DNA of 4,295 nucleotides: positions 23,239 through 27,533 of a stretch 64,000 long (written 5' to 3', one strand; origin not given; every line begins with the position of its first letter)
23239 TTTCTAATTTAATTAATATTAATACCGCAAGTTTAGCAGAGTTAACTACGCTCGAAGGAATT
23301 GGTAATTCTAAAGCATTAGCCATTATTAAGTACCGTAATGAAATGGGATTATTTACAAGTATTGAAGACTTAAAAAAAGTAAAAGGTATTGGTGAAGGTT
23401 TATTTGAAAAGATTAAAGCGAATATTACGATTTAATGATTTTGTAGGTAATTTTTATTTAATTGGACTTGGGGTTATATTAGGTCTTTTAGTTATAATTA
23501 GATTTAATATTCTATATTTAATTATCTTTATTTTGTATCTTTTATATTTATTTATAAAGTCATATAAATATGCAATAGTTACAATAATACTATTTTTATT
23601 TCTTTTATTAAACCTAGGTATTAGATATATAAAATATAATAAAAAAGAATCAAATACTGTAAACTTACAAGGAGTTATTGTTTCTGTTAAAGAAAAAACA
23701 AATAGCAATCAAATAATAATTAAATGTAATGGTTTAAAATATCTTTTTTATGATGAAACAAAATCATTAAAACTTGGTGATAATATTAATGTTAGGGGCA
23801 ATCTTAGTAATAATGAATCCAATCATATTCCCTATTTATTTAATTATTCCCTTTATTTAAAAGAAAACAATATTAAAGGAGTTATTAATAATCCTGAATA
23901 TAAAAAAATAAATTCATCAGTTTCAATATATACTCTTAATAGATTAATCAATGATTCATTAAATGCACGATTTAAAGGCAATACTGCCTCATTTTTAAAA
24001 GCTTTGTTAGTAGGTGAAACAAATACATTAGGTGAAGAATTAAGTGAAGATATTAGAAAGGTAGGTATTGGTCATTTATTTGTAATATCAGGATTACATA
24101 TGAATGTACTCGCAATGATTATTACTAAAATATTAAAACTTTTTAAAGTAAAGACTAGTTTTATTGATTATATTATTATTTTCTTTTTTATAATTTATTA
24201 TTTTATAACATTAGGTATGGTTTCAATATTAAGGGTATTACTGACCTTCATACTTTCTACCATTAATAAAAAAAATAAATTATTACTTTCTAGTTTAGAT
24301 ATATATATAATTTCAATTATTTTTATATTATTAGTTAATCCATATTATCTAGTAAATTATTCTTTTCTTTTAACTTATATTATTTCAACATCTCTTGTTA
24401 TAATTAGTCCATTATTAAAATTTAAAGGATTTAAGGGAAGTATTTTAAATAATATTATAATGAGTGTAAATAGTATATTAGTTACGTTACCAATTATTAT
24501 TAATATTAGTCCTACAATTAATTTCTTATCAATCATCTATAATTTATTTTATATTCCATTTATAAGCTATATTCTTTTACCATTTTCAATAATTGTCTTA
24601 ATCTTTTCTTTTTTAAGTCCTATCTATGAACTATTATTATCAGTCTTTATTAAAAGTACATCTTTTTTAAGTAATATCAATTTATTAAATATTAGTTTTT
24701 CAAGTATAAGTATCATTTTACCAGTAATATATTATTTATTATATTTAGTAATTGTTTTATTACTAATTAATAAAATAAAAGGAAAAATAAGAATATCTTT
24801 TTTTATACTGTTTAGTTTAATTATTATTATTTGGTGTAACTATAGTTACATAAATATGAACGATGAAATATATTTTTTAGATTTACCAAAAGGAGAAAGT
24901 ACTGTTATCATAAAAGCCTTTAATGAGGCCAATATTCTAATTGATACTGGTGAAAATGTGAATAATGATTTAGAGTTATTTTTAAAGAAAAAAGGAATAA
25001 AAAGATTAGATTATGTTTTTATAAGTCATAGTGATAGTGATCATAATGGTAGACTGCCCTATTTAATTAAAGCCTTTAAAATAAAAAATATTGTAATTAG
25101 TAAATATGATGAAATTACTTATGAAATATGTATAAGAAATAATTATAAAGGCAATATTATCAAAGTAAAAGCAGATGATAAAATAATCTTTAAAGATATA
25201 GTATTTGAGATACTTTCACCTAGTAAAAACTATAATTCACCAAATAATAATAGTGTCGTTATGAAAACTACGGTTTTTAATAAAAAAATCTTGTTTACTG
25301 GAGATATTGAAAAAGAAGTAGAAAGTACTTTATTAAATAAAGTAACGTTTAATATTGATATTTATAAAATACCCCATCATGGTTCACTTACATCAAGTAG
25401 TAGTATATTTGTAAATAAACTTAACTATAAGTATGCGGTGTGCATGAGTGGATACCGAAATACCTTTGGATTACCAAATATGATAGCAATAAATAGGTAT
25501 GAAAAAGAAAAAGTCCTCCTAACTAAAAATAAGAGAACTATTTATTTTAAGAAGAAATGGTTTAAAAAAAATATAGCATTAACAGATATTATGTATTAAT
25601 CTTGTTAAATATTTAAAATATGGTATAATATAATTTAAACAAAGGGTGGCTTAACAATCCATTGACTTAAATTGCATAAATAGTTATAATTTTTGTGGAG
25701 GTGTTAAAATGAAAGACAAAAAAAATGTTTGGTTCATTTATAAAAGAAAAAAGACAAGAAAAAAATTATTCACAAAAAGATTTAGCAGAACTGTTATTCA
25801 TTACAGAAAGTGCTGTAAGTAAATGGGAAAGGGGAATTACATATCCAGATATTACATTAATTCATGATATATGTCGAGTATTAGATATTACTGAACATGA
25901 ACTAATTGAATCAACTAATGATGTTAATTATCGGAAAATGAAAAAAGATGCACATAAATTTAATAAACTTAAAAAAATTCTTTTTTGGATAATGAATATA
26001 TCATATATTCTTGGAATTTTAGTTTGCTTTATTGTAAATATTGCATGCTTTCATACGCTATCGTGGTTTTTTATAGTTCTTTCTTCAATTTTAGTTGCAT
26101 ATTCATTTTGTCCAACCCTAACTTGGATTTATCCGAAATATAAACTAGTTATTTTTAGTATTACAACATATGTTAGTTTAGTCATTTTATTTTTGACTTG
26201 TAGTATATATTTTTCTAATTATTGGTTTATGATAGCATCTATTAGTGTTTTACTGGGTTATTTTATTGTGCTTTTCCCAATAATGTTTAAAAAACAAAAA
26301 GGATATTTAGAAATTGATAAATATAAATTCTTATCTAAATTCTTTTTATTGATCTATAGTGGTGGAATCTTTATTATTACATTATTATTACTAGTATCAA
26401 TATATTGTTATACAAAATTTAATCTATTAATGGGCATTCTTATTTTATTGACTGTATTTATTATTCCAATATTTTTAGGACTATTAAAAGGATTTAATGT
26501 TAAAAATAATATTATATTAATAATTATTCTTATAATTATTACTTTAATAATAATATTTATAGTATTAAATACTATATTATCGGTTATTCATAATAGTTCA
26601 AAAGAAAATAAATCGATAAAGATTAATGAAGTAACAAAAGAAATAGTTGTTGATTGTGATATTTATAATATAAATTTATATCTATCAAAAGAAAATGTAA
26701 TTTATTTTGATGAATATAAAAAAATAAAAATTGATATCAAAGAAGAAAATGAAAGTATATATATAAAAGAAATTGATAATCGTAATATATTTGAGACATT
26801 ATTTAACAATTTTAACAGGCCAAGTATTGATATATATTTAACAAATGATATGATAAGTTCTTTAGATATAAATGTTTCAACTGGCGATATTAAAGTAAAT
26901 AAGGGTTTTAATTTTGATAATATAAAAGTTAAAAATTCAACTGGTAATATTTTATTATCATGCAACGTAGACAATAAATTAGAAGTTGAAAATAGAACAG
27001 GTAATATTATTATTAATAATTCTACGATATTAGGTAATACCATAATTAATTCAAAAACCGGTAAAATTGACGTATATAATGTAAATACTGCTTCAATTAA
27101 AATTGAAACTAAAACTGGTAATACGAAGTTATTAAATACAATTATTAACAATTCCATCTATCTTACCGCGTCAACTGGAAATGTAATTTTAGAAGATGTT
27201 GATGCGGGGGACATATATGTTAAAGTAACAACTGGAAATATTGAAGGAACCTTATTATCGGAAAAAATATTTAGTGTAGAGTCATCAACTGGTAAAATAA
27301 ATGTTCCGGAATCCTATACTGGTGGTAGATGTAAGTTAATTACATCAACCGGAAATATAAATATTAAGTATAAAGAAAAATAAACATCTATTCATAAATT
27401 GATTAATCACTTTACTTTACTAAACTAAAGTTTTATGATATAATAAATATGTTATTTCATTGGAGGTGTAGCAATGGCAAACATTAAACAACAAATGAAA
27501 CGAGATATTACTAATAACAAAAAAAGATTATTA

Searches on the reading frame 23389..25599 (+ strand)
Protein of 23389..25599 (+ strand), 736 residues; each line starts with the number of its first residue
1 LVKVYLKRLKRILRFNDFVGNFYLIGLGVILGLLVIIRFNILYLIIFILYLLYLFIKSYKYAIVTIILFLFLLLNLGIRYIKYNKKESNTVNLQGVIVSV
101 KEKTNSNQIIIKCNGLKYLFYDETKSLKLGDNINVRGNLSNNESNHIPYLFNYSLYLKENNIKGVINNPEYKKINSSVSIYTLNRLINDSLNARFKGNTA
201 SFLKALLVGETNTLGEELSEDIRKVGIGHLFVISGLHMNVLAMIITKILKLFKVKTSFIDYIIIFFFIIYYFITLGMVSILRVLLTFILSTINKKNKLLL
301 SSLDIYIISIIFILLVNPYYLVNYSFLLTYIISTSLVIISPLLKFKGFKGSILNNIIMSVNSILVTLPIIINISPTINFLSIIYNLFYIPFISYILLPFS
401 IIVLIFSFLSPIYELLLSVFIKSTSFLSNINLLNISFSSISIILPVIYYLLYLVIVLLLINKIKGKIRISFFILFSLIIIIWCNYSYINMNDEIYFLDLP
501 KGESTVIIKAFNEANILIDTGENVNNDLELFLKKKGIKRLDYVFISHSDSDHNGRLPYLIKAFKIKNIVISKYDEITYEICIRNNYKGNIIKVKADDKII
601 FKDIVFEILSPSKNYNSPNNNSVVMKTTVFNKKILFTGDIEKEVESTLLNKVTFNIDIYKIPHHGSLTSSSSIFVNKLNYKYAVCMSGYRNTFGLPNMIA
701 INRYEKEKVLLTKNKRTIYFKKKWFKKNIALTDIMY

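Call 3: search_protein_families(library=pfam, proteins=[window:23389-25599:+], max_evalue=0.01)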
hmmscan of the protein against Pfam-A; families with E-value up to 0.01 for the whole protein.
window:23389-25599:+ (736 aa): 6 families
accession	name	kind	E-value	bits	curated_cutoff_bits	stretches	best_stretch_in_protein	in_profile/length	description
PF03772.21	Competence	-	7.1e-32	111.3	23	1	206-459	1-267/270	Competence protein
PF00753.33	Lactamase_B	-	8.7e-17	62.1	22.7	1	505-685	8-192/196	Metallo-beta-lactamase superfamily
PF13567.11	DUF4131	-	1.1e-07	32.2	31.6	1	42-165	9-156/165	Domain of unknown function (DUF4131)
PF16661.11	Lactamase_B_6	-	9.9e-05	22.2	27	1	511-566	4-65/193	Metallo-beta-lactamase superfamily domain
PF12706.13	Lactamase_B_2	-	0.00092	19.3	27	1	515-566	2-56/200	Beta-lactamase superfamily domain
PF19583.5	ODP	-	0.0061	16.9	27.2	0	512-645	11-141/194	ODP family beta lactamase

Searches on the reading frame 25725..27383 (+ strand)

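Call 3: search_protein_families(library=pfam, proteins=[window:25725-27383:+], max_evalue=0.01)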
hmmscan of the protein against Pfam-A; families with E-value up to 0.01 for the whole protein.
window:25725-27383:+ (552 aa): 6 families
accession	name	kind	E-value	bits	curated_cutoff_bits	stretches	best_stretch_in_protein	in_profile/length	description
PF13349.12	DUF4097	-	2.2e-14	53.9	22.9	1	333-548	32-247/247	Toastrack DUF4097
PF01381.28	HTH_3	-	3.4e-13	49.9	23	1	6-60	1-55/55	Helix-turn-helix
PF13443.12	HTH_26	-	7e-08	33.1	22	1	7-62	3-59/63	Cro/C1-type HTH DNA-binding domain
PF13560.12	HTH_31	-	2e-07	31.6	27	1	2-60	2-61/64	Helix-turn-helix domain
PF12844.13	HTH_19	-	1.4e-05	25.4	30.2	1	3-61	1-59/64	Helix-turn-helix domain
PF13744.12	HTH_37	-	0.0029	17.8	27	1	4-37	21-54/80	Helix-turn-helix domain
